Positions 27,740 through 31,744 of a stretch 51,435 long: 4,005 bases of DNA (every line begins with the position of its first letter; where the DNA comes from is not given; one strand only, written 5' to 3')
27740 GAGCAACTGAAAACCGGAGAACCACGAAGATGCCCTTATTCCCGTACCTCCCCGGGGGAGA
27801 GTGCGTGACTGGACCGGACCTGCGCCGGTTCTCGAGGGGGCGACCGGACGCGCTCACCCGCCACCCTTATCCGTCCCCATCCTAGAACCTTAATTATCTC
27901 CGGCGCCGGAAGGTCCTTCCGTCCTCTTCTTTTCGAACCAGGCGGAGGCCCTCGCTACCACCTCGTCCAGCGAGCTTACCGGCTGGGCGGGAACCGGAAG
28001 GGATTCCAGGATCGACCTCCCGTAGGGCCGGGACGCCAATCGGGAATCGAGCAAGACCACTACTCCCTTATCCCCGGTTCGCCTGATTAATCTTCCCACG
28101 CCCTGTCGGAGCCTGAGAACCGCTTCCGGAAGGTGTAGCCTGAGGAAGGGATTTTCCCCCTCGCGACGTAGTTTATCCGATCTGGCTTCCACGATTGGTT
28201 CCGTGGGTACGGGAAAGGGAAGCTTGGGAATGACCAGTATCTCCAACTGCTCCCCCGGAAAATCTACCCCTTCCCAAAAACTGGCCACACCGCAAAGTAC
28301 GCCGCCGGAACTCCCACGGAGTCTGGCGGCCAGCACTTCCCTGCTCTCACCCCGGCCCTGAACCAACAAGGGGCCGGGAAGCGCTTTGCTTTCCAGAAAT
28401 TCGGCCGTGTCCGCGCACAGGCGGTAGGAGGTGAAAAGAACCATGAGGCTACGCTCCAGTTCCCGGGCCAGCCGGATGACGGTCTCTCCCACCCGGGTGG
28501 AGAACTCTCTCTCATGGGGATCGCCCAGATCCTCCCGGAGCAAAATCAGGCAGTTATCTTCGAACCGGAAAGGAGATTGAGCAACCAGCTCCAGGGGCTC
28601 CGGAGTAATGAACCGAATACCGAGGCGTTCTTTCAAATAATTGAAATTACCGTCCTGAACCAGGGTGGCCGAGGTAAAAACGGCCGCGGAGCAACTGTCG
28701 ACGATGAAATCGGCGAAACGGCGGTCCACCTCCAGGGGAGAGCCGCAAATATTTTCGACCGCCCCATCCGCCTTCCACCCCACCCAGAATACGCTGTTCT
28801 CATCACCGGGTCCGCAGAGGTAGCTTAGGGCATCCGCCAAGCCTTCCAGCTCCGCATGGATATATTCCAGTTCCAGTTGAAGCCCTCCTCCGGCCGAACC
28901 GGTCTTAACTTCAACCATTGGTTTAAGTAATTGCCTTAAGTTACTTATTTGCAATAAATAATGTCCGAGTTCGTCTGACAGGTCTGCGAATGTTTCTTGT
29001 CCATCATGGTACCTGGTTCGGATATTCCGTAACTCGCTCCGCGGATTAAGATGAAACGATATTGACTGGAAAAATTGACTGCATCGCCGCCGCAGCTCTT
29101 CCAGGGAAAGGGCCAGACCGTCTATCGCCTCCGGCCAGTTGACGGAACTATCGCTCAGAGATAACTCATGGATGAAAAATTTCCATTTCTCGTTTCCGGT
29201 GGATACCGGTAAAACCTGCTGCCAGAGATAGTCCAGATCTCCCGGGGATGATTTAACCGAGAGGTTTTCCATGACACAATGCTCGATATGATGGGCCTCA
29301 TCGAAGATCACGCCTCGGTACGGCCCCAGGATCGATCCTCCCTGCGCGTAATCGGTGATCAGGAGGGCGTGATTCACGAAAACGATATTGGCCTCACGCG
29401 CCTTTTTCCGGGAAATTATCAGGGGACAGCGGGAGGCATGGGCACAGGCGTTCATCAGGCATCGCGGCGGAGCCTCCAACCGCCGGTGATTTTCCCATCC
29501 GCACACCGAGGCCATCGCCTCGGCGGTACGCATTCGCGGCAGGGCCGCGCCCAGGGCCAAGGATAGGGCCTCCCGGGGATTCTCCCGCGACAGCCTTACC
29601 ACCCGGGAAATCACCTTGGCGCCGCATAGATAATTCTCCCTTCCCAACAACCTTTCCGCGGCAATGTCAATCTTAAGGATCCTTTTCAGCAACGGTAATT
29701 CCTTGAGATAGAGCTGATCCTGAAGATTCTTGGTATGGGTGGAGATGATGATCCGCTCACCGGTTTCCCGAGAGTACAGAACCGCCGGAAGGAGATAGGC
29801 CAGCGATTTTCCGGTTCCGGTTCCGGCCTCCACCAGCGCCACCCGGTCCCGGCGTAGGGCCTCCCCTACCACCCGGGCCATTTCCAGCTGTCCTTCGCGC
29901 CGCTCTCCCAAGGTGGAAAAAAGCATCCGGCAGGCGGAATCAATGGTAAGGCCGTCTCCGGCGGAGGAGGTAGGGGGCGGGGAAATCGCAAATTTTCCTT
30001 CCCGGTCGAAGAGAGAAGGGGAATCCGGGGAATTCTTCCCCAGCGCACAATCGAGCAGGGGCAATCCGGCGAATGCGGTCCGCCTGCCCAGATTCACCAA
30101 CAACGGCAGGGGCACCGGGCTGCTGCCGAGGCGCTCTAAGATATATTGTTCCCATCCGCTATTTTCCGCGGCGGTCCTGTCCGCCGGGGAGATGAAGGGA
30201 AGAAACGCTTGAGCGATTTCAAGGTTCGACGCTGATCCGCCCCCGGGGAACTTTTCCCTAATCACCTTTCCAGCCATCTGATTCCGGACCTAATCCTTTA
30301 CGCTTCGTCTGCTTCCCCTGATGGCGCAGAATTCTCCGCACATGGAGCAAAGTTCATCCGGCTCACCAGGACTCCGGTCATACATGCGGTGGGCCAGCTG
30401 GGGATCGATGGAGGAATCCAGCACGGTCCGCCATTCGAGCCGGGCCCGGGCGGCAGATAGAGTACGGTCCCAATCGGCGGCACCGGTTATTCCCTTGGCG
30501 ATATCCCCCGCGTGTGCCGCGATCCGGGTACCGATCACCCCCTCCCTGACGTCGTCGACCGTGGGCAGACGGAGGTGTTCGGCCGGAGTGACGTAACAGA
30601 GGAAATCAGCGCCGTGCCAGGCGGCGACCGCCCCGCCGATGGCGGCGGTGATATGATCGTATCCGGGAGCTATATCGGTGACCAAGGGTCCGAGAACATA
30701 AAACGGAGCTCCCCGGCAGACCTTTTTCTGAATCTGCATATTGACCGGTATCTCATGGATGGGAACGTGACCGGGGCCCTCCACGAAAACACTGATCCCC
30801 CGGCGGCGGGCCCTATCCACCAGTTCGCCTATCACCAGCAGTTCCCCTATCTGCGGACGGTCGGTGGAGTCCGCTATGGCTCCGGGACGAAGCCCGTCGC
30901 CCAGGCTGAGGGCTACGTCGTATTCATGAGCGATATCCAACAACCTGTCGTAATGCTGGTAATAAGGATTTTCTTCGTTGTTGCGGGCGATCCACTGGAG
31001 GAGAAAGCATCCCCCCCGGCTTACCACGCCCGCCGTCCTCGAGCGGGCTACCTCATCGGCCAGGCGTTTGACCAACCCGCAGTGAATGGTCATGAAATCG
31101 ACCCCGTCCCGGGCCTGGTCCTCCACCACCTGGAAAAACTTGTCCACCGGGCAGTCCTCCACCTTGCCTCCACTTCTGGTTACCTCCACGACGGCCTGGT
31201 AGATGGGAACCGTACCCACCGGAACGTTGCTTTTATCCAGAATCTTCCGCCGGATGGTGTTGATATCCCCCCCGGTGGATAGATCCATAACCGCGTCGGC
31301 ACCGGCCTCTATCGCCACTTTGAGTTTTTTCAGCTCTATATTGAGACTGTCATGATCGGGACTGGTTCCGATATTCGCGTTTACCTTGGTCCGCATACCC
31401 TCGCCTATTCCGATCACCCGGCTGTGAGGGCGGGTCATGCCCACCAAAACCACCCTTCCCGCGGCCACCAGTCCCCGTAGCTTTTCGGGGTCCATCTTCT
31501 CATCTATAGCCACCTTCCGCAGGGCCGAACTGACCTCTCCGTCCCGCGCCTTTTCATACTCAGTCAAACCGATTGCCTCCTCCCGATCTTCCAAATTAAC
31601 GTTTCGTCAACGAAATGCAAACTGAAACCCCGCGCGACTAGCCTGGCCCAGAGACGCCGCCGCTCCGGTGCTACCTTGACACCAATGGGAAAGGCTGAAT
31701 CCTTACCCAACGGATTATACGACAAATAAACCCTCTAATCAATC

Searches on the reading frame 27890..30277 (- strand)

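Call 8: search_protein_families(library=ncbifam, proteins=[window:27890-30277:-], max_evalue=0.001)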
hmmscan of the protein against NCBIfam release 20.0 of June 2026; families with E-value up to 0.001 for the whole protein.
window:27890-30277:- (795 aa): 7 families
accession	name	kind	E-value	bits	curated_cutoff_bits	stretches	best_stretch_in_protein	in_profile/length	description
NF053712.1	repair_DEAH_YoaA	equivalog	1.1e-127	427.4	680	1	126-773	19-625/630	DNA repair helicase YoaA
NF005981.0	PRK08074.1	equivalog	1.7e-122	410.2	789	2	282-781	418-929/931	ATP-dependent DNA helicase DinG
NF008729.0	PRK11747.1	equivalog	1.4e-98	331.2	598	2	272-762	196-696/703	ATP-dependent DNA helicase DinG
TIGR01407.1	dinG_rel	hypoth_equivalog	9.4e-91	305.4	547.7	2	282-764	403-871/889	putative DnaQ family exonuclease/DinG family helicase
NF005569.0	PRK07246.1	equivalog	2.9e-45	154.9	794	2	588-760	628-797/820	bifunctional DnaQ family exonuclease/ATP-dependent helicase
TIGR03117.2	cas_csf4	equivalog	1.3e-26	93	400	2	121-224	124-226/800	type IV CRISPR-associated DEAD/DEAH-box helicase Csf4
TIGR00604.1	rad3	subfamily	6.2e-17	61.5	246.95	2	658-749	584-678/706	DNA repair helicase (rad3)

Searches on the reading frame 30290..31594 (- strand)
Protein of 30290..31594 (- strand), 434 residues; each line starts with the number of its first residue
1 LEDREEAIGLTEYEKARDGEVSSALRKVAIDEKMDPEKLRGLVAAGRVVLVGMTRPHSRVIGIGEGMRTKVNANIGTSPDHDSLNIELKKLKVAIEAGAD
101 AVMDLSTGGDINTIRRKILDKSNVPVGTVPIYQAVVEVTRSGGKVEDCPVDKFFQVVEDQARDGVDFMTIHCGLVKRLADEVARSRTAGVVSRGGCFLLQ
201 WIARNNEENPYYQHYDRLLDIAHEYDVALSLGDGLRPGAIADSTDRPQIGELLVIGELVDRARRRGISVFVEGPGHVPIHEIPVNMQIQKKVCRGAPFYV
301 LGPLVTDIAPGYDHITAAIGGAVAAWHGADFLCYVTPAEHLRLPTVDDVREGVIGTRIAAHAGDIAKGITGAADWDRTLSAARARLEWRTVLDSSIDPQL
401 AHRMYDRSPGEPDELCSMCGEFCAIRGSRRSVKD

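Call 8: search_protein_families(library=ncbifam, proteins=[window:30290-31594:-], max_evalue=0.001)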
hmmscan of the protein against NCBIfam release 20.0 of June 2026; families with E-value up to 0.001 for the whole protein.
window:30290-31594:- (434 aa): 4 families
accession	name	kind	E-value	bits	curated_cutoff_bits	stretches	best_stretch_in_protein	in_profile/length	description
NF009895.0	PRK13352.1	equivalog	7.7e-181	601.5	410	1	11-430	3-419/430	phosphomethylpyrimidine synthase ThiC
TIGR00190.1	thiC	equivalog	1.1e-176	587.7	460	1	11-428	2-418/423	phosphomethylpyrimidine synthase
TIGR04386.1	ThiC_like_1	exception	1.5e-161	537.9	700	1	11-426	1-418/426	B12 lower ligand biosynthesis ThiC-like protein BzaB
NF006763.1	PRK09284.1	equivalog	6.1e-139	464.1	650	1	24-429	154-561/564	phosphomethylpyrimidine synthase ThiC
